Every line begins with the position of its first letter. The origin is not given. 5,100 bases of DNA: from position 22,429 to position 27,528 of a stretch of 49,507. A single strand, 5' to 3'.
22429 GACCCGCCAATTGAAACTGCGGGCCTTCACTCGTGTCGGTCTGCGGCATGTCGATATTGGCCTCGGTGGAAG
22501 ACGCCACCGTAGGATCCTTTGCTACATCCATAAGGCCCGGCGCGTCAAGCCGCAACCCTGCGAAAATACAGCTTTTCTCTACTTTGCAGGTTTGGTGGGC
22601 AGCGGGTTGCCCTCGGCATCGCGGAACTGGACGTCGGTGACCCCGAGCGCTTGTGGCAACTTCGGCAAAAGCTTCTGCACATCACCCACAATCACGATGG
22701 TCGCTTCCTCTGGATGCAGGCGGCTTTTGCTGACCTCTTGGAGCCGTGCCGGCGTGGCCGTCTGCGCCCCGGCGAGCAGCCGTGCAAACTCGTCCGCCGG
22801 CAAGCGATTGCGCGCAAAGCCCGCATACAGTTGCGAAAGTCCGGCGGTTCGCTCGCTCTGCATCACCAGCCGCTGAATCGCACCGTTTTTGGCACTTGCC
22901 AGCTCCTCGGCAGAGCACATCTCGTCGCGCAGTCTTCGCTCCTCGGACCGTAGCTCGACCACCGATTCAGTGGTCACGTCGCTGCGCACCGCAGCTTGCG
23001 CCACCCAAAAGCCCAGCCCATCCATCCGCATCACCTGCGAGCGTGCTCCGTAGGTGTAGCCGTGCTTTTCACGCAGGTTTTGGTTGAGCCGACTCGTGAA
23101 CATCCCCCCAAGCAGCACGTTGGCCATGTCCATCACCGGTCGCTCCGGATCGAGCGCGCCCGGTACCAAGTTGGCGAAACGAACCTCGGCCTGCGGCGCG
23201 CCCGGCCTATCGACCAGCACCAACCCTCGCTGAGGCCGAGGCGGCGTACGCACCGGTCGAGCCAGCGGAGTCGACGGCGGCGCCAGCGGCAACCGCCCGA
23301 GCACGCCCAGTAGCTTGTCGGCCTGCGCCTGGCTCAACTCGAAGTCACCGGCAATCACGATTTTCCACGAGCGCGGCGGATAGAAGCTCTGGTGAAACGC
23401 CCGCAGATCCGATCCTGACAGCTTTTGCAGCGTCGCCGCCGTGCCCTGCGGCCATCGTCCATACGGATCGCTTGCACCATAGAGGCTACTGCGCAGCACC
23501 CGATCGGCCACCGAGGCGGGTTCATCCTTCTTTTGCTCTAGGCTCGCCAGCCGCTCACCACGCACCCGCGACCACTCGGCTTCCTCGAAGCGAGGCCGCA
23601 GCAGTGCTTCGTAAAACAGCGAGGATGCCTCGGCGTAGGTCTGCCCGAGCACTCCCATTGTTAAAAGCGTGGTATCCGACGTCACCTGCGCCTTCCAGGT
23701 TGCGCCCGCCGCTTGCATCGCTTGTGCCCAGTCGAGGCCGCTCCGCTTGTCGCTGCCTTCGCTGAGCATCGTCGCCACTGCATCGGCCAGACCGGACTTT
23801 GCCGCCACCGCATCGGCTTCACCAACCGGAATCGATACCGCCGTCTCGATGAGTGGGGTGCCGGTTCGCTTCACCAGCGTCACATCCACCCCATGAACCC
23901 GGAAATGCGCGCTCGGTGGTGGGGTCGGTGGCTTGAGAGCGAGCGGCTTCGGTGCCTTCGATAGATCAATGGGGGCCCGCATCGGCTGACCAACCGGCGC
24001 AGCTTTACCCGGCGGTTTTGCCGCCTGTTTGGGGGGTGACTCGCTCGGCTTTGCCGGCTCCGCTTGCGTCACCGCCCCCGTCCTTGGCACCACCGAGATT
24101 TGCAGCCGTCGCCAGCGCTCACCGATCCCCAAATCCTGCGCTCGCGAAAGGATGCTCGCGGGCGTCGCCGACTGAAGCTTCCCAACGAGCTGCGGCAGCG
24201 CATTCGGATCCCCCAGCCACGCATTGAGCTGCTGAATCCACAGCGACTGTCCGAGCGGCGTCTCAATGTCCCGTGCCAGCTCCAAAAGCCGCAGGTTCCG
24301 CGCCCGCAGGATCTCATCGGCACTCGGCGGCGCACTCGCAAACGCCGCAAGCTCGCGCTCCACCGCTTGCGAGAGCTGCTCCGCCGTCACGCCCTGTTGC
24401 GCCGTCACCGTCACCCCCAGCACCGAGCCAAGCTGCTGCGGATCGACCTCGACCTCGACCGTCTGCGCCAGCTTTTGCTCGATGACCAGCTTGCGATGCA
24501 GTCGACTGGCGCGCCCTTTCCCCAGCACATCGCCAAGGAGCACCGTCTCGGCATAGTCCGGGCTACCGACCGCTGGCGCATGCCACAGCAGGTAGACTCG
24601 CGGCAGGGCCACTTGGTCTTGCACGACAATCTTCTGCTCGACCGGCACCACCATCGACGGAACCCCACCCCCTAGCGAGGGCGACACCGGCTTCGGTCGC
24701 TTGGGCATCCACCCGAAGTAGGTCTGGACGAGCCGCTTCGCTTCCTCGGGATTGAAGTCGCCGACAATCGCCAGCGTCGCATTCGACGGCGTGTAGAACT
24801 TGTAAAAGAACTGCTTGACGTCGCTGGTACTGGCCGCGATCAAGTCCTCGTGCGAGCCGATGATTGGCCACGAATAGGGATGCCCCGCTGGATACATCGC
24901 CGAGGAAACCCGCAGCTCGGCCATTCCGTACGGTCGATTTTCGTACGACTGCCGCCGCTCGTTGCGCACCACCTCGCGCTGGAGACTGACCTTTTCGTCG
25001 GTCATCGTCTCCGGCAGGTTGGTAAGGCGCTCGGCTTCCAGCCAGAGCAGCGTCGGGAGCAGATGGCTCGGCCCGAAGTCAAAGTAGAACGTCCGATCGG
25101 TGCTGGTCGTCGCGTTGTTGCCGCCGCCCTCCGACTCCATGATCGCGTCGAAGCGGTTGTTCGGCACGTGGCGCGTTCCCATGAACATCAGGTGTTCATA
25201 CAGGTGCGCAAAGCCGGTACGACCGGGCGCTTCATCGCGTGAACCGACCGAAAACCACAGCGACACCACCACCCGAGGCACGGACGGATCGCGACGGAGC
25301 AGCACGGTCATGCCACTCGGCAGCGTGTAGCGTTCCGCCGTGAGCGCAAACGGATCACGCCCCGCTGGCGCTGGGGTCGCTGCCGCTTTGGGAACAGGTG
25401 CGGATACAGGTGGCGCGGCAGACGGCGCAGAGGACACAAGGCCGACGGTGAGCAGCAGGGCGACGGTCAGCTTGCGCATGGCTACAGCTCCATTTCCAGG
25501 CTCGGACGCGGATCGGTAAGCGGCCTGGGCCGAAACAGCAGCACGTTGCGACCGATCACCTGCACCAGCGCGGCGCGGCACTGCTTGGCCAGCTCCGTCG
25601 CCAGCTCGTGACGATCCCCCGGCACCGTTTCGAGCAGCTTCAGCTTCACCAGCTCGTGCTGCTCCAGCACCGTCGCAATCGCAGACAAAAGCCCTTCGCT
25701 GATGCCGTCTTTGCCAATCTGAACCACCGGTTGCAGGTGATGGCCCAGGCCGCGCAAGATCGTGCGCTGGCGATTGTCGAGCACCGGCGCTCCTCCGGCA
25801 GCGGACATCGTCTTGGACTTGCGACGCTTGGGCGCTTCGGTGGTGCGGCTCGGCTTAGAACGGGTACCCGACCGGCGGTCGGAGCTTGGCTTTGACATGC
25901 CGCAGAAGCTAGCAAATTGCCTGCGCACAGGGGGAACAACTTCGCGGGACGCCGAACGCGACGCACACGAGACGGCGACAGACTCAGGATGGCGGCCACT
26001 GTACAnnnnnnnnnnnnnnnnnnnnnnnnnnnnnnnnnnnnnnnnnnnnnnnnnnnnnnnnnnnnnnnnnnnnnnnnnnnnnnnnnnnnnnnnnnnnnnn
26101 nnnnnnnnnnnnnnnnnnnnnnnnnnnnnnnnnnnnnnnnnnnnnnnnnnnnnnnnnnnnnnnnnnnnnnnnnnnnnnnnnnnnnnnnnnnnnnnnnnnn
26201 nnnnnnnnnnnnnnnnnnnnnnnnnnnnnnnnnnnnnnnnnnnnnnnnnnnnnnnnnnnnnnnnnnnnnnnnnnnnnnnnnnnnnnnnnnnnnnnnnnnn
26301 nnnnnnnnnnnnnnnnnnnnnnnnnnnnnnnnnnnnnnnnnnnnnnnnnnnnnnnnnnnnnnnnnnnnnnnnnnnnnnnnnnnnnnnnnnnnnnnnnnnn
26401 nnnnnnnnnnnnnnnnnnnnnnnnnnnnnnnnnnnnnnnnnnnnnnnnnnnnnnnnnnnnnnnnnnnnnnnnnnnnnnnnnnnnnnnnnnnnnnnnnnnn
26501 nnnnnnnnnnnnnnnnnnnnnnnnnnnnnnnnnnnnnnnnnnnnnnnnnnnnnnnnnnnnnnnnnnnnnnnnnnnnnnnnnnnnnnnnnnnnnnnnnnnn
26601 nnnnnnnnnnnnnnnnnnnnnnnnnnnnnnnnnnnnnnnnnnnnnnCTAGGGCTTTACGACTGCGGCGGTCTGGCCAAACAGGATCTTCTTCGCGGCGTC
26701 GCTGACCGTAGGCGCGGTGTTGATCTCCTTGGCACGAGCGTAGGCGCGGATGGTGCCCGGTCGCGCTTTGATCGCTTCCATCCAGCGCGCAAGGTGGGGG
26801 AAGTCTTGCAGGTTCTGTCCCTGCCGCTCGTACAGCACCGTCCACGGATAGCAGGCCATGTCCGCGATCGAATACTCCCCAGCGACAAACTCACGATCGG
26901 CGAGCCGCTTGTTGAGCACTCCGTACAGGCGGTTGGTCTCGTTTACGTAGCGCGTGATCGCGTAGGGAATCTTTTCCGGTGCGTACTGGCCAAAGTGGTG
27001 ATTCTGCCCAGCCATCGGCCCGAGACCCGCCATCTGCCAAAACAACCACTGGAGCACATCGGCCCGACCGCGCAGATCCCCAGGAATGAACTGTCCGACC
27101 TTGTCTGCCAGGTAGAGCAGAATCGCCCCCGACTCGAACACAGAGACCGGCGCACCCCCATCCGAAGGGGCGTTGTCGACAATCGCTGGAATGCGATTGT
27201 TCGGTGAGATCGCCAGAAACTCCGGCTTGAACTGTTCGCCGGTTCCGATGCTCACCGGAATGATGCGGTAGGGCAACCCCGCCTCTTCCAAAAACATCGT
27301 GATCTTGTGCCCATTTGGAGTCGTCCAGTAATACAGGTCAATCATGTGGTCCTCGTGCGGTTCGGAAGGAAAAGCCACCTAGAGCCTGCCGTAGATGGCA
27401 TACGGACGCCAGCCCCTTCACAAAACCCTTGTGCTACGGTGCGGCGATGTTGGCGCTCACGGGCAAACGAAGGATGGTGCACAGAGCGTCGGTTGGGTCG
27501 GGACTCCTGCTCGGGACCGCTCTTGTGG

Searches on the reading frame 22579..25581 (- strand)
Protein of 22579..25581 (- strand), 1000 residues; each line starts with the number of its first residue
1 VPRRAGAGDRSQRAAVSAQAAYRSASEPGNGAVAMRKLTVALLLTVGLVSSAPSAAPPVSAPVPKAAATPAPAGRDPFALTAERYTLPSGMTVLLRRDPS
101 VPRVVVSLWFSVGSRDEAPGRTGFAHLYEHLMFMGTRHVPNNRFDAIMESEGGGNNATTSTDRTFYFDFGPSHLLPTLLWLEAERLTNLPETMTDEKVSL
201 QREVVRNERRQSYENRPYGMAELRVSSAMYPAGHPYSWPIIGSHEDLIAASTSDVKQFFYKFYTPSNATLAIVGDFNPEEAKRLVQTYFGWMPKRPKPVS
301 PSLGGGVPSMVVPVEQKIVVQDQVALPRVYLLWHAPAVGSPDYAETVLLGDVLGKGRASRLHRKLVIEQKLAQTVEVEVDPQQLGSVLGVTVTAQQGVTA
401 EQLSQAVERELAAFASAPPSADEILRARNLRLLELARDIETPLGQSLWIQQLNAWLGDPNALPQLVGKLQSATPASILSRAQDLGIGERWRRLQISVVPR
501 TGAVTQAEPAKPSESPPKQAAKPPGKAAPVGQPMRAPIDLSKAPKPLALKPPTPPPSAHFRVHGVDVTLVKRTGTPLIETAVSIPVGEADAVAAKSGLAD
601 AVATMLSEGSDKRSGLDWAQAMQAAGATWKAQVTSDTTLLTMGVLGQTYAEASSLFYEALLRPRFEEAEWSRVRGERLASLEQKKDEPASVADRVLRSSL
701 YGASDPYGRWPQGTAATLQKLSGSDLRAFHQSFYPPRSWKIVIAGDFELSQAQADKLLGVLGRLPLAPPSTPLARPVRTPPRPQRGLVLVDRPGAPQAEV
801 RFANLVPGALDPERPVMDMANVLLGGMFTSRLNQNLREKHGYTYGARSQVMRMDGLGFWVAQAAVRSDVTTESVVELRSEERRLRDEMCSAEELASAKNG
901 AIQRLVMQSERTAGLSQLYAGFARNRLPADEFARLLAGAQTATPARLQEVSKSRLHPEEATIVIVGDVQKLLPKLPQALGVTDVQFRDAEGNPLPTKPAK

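Call 81: search_protein_families(library=pfam, proteins=[window:22579-25581:-], max_evalue=0.00001)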
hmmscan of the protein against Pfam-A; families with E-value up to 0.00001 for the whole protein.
window:22579-25581:- (1000 aa): 2 families
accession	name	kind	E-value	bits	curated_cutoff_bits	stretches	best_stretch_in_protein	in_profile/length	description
PF05193.26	Peptidase_M16_C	-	9.3e-56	189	23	2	253-429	5-179/181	Peptidase M16 inactive domain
PF00675.25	Peptidase_M16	-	2e-30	106.1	22.3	2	93-230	2-136/149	Insulinase (Peptidase family M16)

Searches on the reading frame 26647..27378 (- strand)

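Call 81: search_protein_families(library=pfam, proteins=[window:26647-27378:-], max_evalue=0.00001)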
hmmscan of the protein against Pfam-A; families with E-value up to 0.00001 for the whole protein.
window:26647-27378:- (243 aa): 4 families
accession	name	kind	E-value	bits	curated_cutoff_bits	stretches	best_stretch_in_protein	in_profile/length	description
PF02798.26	GST_N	-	1.3e-13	51.5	20.9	1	15-91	5-75/76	Glutathione S-transferase, N-terminal domain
PF13409.12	GST_N_2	-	1.9e-13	51.2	25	1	21-92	3-69/70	Glutathione S-transferase, N-terminal domain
PF13417.12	GST_N_3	-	6.6e-09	36.4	22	1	16-95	2-72/75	Glutathione S-transferase, N-terminal domain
PF00043.30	GST_C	-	3.2e-08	34.1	20.7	1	147-207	30-93/93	Glutathione S-transferase, C-terminal domain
